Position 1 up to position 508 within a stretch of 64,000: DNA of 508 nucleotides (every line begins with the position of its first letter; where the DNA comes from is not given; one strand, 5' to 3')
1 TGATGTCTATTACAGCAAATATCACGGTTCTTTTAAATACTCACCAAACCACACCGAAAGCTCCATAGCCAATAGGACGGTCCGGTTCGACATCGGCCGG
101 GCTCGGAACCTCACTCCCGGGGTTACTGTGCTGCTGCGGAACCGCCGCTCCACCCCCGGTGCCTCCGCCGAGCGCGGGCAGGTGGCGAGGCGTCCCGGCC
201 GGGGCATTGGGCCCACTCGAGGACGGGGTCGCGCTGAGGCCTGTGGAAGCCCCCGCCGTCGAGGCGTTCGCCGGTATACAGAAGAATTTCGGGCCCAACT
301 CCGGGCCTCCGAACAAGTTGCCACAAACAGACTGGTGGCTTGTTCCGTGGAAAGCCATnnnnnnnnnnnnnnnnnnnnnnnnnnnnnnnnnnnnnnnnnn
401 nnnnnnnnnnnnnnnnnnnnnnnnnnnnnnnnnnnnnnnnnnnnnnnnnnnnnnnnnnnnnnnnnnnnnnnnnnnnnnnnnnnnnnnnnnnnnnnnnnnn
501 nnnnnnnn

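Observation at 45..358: An nlk first exon sits inside the 16p11.2-type paralogon (a retained ohnologue that is absent from human 16p11.2)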

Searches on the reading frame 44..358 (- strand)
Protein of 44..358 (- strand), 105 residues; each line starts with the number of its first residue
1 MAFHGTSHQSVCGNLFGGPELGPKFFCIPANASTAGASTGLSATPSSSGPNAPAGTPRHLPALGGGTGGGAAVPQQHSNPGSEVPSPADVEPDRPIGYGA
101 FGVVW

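Call 8: find_homologous_proteins(query=window:44-358:-, max_evalue=0.001)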
Query seq(105 aa) (105 aa): 15 proteins with E <= 0.001 among 58 candidates.
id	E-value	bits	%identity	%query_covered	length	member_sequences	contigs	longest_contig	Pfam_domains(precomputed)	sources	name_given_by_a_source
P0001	3.0e-43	165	79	100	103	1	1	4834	-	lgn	-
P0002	2.5e-40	155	72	100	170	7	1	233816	-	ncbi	-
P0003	4.6e-40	155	73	100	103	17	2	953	-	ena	-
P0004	4.7e-40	155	72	100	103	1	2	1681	-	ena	-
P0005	3.3e-39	152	75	100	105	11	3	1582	-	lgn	-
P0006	1.1e-38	150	71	100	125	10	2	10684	-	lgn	-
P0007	2.1e-38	149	70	100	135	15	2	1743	-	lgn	-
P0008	3.7e-38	148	70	100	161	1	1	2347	-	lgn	-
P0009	5.8e-38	148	70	100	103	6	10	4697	-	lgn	-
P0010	8.7e-37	144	70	100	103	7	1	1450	-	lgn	-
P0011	4.6e-36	142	70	100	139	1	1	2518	-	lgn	-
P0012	8.4e-32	128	63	100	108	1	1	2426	-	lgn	-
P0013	2.3e-30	123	64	100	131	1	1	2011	-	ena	-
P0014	1.0e-27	115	57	100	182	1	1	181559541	PF00069.32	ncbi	ncbi:NLK kinase, partial [Polypterus senegalus]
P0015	1.0e-9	57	91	21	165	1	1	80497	PF00069.32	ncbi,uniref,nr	ncbi:hypothetical protein CCH79_00020476 [Gambusia affinis]|uniref:Protein kinase domain-containing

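Call 10: find_encoding_contigs(protein=P0002, flank=10000, max_places=4)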
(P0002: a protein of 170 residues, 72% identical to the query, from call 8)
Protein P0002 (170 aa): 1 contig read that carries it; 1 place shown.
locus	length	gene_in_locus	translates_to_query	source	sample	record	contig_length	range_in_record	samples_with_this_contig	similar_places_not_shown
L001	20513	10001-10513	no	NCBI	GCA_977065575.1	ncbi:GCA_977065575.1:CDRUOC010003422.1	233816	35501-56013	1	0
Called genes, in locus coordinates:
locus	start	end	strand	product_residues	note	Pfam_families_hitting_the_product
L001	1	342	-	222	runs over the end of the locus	PF13358:DDE_3 (weak)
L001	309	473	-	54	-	-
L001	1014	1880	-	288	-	-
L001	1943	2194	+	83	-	-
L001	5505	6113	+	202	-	-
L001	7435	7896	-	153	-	-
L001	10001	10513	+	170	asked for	-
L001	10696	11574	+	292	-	-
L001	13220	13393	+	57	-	-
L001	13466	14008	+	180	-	PF00069:Pkinase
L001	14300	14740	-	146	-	-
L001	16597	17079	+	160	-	-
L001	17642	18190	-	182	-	-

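Call 11: find_encoding_contigs(protein=P0014, flank=10000, max_places=4)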
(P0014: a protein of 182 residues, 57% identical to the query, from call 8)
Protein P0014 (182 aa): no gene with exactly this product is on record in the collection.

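Call 12: find_encoding_contigs(protein=P0015, flank=10000, max_places=4)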
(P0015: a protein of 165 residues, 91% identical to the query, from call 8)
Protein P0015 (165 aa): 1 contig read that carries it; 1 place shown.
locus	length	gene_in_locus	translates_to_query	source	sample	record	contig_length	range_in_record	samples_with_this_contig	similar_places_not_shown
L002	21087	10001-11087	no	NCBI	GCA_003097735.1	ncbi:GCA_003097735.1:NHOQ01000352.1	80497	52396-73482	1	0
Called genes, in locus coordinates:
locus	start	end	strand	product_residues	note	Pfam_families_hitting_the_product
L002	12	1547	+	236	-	PF01066:CDP-OH_P_transf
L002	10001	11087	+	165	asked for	PF00069:Pkinase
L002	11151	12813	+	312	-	PF00069:Pkinase, PF07714:PK_Tyr_Ser-Thr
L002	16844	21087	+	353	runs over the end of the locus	PF03798:TRAM_LAG1_CLN8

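Call 47: list_cluster_members(proteins=[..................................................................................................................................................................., P0016, P0083, P0198, P0139, P0145, P0014, P0060])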
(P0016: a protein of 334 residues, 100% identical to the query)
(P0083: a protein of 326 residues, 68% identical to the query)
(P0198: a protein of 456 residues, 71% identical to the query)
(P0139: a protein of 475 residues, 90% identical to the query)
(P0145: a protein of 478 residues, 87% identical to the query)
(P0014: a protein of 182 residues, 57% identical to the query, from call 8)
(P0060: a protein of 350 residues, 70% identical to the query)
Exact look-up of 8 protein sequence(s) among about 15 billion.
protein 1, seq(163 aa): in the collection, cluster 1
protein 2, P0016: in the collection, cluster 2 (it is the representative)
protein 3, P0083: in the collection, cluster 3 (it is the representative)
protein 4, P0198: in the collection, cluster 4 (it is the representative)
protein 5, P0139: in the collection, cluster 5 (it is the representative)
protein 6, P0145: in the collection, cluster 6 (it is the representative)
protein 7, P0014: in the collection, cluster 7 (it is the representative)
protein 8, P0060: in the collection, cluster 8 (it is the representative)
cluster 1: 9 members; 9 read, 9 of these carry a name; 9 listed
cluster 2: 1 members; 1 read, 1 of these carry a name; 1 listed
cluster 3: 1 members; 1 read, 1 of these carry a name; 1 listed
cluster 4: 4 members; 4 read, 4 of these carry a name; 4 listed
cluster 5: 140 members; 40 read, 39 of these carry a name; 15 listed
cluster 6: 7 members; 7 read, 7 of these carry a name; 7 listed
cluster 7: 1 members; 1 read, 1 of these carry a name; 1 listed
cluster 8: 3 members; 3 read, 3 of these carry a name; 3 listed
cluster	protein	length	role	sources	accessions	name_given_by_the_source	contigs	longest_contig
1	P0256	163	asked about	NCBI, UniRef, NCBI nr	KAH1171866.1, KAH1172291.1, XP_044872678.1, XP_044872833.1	transmembrane protein C16orf54-like [Mauremys mutica] | Uncharacterized protein n=1 Tax=Mauremys mutica TaxID=74926 RepID=A0A9D4AXE3_9SAUR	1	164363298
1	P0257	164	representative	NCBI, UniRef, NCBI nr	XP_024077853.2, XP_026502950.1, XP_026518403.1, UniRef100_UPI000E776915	transmembrane protein C16orf54-like [Terrapene carolina triunguis] | transmembrane protein C16orf54 n=1 Tax=Terrapene triunguis TaxID=2587831 ... | transmembrane protein C16orf54 [Terrapene carolina triunguis]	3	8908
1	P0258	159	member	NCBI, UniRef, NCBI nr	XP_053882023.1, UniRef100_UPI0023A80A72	transmembrane protein C16orf54 homolog [Malaclemys terrapin pileata] | transmembrane protein C16orf54 homolog n=1 Tax=Malaclemys terrapin pileata TaxID=2991368 ...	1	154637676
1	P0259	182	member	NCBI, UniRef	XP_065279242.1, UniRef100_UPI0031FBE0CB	transmembrane protein C16orf54 homolog [Emys orbicularis] | transmembrane protein C16orf54 homolog n=1 Tax=Emys orbicularis TaxID=82168 ...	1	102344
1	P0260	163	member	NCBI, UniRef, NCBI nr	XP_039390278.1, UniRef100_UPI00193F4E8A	transmembrane protein C16orf54 homolog [Mauremys reevesii] | transmembrane protein C16orf54 homolog n=1 Tax=Mauremys reevesii TaxID=260615 ...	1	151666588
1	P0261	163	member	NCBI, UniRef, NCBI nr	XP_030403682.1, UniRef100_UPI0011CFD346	transmembrane protein C16orf54 homolog [Gopherus evgoodei] | transmembrane protein C16orf54 homolog n=1 Tax=Gopherus evgoodei TaxID=1825980 ...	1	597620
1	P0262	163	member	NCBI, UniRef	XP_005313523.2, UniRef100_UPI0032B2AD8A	LOW QUALITY PROTEIN: transmembrane protein C16orf54 homolog [Chrysemys picta bellii] | LOW QUALITY PROTEIN: transmembrane protein C16orf54 homolog n=1 Tax=Chrysemys picta ...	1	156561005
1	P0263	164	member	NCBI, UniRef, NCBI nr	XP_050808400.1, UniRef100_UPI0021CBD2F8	transmembrane protein C16orf54 homolog [Gopherus flavomarginatus] | transmembrane protein C16orf54 homolog n=1 Tax=Gopherus flavomarginatus TaxID=286002 ...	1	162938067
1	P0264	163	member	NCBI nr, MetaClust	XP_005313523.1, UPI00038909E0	transmembrane protein C16orf54 homolog [Chrysemys picta bellii] | status=active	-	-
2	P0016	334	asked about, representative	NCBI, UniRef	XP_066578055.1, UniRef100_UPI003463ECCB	BTB/POZ domain-containing adapter for CUL3-mediated RhoA degradation protein 1 [Amia ... | BTB/POZ domain-containing adapter for CUL3-mediated RhoA degradation protein 1 n=1 ...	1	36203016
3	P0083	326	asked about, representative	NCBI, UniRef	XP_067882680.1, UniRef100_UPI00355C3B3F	LOW QUALITY PROTEIN: BTB/POZ domain-containing adapter for CUL3-mediated RhoA degradation ...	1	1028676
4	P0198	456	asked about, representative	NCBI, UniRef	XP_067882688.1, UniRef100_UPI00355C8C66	serine/threonine-protein kinase NLK2-like isoform X2 [Heterodontus francisci] | serine/threonine-protein kinase NLK2-like isoform X2 n=1 Tax=Heterodontus francisci ...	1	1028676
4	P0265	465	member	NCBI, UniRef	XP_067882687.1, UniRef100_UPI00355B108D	serine/threonine-protein kinase NLK2-like isoform X1 [Heterodontus francisci] | serine/threonine-protein kinase NLK2-like isoform X1 n=1 Tax=Heterodontus francisci ...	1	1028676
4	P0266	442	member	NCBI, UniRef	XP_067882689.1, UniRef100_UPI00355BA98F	serine/threonine-protein kinase NLK2-like isoform X3 [Heterodontus francisci] | serine/threonine-protein kinase NLK2-like isoform X3 n=1 Tax=Heterodontus francisci ...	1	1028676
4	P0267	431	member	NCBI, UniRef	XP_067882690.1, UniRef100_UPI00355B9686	serine/threonine-protein kinase NLK2-like isoform X4 [Heterodontus francisci] | serine/threonine-protein kinase NLK2-like isoform X4 n=1 Tax=Heterodontus francisci ...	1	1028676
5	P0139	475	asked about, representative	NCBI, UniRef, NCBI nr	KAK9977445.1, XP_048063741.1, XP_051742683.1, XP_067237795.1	hypothetical protein ABG768_019259 [Culter alburnus] | Mitogen-activated protein kinase n=2 Tax=Xenocypridinae TaxID=2743747 ... | nemo-like kinase, type 1 [Megalobrama amblycephala]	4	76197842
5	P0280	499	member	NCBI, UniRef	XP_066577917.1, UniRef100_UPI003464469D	nemo-like kinase, type 1 isoform X1 [Amia ocellicauda] | nemo-like kinase, type 1 isoform X1 n=1 Tax=Amia ocellicauda TaxID=2972642 ...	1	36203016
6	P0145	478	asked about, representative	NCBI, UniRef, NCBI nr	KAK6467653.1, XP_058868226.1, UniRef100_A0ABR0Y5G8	nemo-like kinase [Huso huso] | Mitogen-activated protein kinase n=1 Tax=Huso huso TaxID=61971 RepID=A0ABR0Y5G8_HUSHU | serine/threonine-protein kinase NLK2 isoform X1 [Acipenser ruthenus]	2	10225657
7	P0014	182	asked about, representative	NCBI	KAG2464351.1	NLK kinase, partial [Polypterus senegalus]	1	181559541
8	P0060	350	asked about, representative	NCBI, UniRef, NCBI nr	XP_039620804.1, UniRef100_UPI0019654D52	BTB/POZ domain-containing adapter for CUL3-mediated RhoA degradation protein 1-like ...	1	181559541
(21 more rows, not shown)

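Call 49: find_encoding_contigs(protein=P0280, flank=10000, max_places=2)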
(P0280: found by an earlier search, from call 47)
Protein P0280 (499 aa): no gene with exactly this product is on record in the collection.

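Call 54: search_protein_families(library=pfam, max_evalue=1, proteins=[window:44-358:-])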
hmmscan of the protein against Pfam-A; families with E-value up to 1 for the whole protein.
seq(105 aa): 0 families
